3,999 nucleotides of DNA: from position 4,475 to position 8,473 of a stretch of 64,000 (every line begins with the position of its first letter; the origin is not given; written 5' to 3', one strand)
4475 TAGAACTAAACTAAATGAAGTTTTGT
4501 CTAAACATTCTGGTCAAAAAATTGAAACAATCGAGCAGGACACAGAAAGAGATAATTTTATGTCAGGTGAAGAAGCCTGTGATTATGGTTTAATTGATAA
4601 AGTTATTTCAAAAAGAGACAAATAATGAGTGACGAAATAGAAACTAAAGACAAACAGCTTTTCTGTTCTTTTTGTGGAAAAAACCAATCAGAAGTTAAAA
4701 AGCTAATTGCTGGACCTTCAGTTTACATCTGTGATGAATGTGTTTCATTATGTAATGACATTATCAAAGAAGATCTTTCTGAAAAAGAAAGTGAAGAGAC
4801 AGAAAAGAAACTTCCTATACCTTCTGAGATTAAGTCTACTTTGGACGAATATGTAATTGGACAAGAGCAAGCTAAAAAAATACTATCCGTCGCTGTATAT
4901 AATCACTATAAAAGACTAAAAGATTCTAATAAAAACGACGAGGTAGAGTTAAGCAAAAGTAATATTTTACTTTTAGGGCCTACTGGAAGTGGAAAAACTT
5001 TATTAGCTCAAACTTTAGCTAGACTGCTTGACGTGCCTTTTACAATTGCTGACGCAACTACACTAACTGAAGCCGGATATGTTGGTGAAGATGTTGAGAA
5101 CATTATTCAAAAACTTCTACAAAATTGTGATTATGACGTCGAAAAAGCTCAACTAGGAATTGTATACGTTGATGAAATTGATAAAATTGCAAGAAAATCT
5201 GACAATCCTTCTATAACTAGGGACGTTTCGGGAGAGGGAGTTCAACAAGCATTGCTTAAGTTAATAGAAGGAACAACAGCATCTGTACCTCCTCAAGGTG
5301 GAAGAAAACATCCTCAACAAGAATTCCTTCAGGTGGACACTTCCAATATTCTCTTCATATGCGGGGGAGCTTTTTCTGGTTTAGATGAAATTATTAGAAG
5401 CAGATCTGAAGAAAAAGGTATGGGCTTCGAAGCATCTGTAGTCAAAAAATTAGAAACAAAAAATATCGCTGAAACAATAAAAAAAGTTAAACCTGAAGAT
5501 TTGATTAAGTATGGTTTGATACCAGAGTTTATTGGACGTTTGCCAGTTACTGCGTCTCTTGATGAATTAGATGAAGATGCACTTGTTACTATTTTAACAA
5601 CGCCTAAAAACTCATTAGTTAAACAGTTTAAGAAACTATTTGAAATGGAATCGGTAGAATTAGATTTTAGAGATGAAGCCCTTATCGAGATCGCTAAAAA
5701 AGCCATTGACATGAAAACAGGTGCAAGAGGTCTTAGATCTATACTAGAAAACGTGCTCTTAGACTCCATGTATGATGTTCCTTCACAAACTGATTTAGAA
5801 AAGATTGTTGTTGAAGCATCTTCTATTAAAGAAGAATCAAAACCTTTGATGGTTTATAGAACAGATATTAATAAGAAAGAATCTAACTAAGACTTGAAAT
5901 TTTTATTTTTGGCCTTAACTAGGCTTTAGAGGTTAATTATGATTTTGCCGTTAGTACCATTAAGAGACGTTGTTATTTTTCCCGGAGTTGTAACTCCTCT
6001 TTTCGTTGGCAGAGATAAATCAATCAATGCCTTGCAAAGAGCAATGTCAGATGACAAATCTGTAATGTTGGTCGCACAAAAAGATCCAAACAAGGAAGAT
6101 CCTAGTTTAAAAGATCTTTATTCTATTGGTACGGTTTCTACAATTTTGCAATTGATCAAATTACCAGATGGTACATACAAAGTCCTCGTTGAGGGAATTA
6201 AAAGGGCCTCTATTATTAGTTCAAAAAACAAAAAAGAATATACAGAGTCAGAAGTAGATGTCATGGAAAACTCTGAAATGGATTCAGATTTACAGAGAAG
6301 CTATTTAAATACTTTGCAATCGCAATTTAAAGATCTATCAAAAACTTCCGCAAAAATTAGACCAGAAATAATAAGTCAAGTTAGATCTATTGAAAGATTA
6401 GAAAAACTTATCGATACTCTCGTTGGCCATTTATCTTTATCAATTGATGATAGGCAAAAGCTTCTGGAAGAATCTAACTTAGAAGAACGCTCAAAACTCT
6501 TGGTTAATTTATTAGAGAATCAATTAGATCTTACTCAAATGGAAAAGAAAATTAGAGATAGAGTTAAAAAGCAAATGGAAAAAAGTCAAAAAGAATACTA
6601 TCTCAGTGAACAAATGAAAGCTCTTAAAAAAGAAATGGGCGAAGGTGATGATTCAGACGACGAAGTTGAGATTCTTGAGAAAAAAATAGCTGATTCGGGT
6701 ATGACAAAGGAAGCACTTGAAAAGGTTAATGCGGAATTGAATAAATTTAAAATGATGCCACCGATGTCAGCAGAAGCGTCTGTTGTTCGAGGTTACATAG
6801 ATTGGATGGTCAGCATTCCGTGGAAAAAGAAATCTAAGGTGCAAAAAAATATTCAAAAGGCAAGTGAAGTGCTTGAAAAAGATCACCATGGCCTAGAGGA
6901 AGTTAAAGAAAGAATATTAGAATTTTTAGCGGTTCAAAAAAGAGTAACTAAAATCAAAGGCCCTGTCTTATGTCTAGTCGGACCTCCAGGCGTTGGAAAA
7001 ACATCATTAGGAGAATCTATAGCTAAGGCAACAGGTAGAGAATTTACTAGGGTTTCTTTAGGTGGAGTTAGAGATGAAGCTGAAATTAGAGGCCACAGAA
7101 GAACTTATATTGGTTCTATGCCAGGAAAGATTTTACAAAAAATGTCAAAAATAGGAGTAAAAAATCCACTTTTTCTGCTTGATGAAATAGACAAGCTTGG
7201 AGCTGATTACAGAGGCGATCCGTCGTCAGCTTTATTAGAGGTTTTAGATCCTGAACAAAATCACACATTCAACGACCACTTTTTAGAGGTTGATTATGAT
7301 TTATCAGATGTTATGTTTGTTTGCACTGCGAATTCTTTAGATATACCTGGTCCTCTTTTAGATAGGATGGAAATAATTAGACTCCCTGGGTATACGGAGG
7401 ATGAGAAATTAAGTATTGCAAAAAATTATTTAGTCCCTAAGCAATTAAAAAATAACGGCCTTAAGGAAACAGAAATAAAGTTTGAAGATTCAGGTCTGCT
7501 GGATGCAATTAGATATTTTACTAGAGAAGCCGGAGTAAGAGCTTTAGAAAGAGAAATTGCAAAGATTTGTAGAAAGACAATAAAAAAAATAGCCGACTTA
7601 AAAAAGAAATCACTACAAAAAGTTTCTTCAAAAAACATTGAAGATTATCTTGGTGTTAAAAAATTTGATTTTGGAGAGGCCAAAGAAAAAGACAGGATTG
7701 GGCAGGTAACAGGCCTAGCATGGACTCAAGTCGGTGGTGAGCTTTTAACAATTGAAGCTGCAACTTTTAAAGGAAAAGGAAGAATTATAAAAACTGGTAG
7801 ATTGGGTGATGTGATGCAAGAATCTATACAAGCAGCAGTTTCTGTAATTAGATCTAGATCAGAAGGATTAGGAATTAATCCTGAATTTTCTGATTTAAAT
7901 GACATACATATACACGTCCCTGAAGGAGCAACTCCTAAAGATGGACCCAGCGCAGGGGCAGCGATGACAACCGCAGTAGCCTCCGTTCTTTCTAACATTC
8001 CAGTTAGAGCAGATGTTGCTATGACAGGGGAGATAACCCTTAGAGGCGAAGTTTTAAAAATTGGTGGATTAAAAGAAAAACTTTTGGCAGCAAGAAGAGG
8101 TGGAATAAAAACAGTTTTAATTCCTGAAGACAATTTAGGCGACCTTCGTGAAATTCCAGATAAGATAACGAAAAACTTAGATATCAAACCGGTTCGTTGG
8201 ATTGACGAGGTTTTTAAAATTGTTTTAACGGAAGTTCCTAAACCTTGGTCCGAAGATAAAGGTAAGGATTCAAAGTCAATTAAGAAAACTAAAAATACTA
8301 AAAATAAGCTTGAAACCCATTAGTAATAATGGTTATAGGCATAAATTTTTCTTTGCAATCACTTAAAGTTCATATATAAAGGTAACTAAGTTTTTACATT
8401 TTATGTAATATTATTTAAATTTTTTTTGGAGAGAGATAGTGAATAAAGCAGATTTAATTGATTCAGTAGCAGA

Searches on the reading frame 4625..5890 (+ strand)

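Call 36: search_protein_families(library=pfam, proteins=[window:4625-5890:+], max_evalue=0.001)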
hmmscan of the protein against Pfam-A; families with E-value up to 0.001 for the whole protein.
window:4625-5890:+ (421 aa): 9 families
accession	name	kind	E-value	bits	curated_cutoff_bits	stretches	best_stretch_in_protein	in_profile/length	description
PF07724.20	AAA_2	-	2.2e-35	122.6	27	1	111-308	3-165/166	AAA domain (Cdc48 subfamily)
PF06689.19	zf-C4_ClpX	-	2.9e-19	69.1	27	1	13-49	2-39/39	ClpX C4-type zinc finger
PF00004.35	AAA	-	8.4e-16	59.1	21.2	1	114-258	1-119/131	ATPase family associated with various cellular activities (AAA)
PF10431.15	ClpB_D2-small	-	5.4e-13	49.2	21.9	1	315-393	1-75/81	C-terminal, D2-small domain, of ClpB protein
PF07728.20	AAA_5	-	9.3e-06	26.1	22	1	113-150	1-39/139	AAA domain (dynein-related subfamily)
PF05496.18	RuvB_N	-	1.5e-05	25.3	27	1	72-191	5-99/159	Holliday junction DNA helicase RuvB P-loop domain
PF01078.27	Mg_chelatase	-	3.4e-05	23.8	20.3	0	112-136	23-47/207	Magnesium chelatase, subunit ChlI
PF00493.29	MCM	-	8e-05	22.3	23.3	1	57-191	6-136/224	MCM P-loop domain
PF13401.12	AAA_22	-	9e-05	23.2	27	1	110-170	4-77/130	AAA domain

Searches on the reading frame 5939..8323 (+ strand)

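Call 36: search_protein_families(library=pfam, proteins=[window:5939-8323:+], max_evalue=0.001)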
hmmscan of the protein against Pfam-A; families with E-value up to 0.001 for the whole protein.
window:5939-8323:+ (794 aa): 8 families
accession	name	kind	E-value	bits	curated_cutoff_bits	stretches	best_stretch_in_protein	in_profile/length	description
PF05362.19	Lon_C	-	2.2e-90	302.2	21.1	1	561-764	1-204/205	Lon protease (S16) C-terminal proteolytic domain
PF02190.22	LON_substr_bdg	-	7.4e-51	173.4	28.7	1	3-193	2-199/200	ATP-dependent protease La (LON) substrate-binding domain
PF00004.35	AAA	-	6.6e-22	78.8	21.2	1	344-481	1-127/131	ATPase family associated with various cellular activities (AAA)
PF22667.2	Lon_lid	-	1.9e-20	72.7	27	1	504-557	1-55/57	Lon protease AAA+ ATPase lid domain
PF07728.20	AAA_5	-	1.9e-08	34.9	22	1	344-468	2-125/139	AAA domain (dynein-related subfamily)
PF13541.12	ChlI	-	1.7e-05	25.1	27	1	655-732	44-121/121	Subunit ChlI of Mg-chelatase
PF08298.17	AAA_PrkA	-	2.7e-05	23.8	25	1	299-364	43-108/358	PrkA AAA domain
PF13191.12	AAA_16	-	0.0005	21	32.6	0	332-368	15-51/167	AAA ATPase domain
